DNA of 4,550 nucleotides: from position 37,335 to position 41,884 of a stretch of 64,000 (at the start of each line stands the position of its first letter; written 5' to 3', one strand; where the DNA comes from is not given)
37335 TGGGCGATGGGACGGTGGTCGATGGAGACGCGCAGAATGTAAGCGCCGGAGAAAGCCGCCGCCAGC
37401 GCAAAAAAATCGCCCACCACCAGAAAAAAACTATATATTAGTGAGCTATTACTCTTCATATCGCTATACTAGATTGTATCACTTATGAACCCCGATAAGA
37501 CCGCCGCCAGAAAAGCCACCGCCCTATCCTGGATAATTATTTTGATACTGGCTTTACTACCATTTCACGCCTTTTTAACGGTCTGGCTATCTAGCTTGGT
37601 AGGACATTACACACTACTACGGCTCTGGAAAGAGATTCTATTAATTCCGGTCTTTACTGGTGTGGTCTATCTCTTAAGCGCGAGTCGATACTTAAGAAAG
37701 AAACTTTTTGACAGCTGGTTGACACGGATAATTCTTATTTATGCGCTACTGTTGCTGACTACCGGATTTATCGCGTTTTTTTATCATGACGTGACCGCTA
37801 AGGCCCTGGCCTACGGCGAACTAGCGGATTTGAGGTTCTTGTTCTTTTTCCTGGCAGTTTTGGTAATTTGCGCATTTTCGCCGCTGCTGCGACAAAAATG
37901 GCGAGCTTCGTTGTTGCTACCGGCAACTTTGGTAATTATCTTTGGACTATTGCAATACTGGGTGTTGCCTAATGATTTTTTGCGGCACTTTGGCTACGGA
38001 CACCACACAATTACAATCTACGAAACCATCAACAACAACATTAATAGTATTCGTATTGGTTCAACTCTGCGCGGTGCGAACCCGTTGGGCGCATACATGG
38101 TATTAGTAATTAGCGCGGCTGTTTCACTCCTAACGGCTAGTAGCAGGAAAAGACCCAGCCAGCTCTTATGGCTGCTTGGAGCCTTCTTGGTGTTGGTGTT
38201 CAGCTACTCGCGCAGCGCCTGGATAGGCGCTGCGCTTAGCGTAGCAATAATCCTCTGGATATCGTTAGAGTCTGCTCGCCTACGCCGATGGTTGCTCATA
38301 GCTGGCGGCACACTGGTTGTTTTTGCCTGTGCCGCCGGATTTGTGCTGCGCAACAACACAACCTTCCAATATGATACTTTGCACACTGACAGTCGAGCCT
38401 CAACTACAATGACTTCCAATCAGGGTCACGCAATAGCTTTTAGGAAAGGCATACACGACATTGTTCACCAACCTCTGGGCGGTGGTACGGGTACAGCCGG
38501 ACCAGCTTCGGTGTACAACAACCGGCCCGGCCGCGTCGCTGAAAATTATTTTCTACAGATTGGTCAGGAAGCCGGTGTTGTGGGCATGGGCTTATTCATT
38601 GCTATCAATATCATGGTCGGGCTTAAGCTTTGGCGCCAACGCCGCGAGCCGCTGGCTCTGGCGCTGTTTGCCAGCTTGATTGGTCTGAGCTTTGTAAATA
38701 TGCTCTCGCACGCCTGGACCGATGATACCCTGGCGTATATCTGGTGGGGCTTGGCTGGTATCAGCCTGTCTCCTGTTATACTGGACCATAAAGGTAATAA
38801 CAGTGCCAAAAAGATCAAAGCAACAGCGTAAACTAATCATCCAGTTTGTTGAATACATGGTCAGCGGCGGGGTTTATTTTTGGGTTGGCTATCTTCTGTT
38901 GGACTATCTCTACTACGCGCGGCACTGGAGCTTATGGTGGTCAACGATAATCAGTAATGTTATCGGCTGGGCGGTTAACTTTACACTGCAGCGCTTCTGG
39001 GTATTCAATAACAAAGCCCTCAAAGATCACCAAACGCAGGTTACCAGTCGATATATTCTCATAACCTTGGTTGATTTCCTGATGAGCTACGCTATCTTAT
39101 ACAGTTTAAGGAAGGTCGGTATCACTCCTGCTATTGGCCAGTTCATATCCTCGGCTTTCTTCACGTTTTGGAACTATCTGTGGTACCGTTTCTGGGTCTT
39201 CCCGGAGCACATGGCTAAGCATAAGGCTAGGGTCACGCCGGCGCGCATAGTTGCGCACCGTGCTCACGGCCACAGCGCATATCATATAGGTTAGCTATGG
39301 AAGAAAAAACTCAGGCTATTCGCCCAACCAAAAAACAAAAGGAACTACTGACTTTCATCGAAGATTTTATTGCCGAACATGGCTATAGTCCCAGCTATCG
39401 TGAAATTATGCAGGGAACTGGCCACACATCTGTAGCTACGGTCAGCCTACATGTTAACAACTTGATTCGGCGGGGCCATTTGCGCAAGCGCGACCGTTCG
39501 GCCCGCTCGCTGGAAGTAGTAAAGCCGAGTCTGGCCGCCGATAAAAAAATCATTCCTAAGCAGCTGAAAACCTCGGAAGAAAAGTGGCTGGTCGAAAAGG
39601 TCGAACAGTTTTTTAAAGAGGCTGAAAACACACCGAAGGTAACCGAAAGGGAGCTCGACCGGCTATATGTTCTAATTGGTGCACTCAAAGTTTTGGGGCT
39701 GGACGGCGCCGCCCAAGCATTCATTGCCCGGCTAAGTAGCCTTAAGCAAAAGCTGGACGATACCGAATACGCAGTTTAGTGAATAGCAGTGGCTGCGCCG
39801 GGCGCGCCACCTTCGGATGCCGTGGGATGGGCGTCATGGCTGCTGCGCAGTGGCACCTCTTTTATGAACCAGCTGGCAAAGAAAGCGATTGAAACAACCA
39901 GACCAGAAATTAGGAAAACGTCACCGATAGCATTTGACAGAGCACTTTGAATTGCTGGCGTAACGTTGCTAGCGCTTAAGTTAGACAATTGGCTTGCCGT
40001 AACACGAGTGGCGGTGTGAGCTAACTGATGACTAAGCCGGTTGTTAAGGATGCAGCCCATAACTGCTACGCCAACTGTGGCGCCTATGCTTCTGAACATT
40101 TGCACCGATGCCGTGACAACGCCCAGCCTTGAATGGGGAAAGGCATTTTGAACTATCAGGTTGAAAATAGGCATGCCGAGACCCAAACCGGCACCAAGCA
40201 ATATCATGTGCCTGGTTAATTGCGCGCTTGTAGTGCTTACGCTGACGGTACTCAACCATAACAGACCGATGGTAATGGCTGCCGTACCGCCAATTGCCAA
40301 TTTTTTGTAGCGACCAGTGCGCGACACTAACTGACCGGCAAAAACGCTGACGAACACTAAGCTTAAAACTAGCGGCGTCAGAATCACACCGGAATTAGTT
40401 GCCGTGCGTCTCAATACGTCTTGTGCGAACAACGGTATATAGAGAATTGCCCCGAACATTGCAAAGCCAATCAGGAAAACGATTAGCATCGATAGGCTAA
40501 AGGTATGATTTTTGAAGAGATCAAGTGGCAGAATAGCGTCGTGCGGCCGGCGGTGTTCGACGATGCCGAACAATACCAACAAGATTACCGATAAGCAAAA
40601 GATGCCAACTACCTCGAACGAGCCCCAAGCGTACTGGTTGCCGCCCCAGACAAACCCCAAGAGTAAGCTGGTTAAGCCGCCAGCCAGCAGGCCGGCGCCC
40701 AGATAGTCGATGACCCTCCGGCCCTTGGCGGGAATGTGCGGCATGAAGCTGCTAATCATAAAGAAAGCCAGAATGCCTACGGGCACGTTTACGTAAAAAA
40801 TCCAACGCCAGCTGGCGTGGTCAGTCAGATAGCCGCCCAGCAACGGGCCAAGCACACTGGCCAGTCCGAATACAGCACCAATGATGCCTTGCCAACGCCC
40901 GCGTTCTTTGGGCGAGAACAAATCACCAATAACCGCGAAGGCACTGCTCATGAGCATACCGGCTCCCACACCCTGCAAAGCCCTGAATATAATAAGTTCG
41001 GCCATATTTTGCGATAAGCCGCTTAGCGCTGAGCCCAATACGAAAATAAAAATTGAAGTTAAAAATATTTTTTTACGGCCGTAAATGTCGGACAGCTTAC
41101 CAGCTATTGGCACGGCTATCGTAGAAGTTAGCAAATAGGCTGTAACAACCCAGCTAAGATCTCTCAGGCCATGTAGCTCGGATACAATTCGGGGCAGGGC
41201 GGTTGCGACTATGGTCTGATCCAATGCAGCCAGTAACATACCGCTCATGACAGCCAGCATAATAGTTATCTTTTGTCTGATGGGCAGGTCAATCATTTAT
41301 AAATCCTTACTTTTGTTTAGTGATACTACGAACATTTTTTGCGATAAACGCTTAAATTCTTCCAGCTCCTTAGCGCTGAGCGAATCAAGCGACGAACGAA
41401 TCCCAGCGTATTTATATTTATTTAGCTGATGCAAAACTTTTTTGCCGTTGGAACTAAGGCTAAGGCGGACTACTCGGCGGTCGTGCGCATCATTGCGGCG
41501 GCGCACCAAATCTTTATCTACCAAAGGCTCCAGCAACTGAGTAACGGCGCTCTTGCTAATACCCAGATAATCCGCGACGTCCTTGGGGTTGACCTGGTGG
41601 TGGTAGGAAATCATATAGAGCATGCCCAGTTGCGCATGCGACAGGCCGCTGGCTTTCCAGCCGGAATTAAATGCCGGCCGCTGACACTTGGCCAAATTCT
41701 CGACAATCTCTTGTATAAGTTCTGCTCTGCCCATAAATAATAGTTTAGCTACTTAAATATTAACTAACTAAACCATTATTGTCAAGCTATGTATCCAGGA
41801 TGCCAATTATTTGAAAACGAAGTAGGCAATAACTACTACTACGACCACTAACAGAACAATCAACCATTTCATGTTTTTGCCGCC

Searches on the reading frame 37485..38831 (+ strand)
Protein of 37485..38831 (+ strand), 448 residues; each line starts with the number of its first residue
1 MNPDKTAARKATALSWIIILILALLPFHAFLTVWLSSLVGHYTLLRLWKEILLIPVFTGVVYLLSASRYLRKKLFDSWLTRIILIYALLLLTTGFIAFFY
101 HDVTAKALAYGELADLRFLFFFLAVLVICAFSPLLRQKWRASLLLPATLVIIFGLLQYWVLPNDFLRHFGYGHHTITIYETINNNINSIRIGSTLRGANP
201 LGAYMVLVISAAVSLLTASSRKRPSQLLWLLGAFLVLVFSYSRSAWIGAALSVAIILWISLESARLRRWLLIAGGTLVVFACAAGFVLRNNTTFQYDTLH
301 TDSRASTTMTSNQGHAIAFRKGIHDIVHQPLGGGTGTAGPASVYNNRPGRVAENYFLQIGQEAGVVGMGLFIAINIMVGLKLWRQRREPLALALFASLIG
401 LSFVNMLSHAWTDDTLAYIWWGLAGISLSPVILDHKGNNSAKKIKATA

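Call 36: search_protein_families(library=pfam, proteins=[window:37485-38831:+], max_evalue=0.00001)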
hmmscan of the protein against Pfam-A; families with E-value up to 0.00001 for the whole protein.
window:37485-38831:+ (448 aa): 1 family
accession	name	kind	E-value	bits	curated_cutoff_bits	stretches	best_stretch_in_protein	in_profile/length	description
PF04932.20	Wzy_C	-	4.3e-12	46.5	31.7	1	231-372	4-149/149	O-Antigen ligase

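Call 78: search_protein_families(library=ncbifam, proteins=[window:37485-38831:+], max_evalue=0.00001)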
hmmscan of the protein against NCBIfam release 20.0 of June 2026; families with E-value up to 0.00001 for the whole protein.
window:37485-38831:+ (448 aa): 0 families

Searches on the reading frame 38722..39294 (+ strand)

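Call 7: search_protein_families(library=pfam, proteins=[window:38722-39294:+], max_evalue=0.0001)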
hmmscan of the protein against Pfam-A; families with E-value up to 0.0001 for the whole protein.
window:38722-39294:+ (190 aa): 1 family
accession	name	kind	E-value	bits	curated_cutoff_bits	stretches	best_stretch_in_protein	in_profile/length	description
PF04138.20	GtrA_DPMS_TM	-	8.5e-16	58.6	26.1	1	45-160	2-117/117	GtrA/DPMS, transmembrane domain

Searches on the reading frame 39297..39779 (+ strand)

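Call 36: search_protein_families(library=pfam, proteins=[window:39297-39779:+], max_evalue=0.00001)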
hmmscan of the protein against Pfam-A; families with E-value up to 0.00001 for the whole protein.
window:39297-39779:+ (160 aa): 1 family
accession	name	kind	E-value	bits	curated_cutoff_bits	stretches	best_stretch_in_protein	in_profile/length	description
PF01726.22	LexA_DNA_bind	-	1.9e-14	53.6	23.7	1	11-70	5-64/65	LexA DNA binding domain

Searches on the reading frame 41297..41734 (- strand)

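Call 36: search_protein_families(library=pfam, proteins=[window:41297-41734:-], max_evalue=0.00001)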
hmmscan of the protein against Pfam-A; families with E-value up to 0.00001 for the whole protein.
window:41297-41734:- (145 aa): 4 families
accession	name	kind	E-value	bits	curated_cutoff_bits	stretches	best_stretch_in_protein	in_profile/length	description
PF12802.13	MarR_2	-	3.3e-14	53.2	27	1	29-87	1-60/61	MarR family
PF01047.28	MarR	-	7.1e-11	42.3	24.6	1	31-89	1-59/59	MarR family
PF22381.2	Staph_reg_Sar_Rot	-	1.2e-06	29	27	1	27-103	8-84/85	Transcriptional regulator SarA/Rot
PF13463.12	HTH_27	-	2e-06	28.4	22.2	1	39-97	9-68/68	Winged helix DNA-binding domain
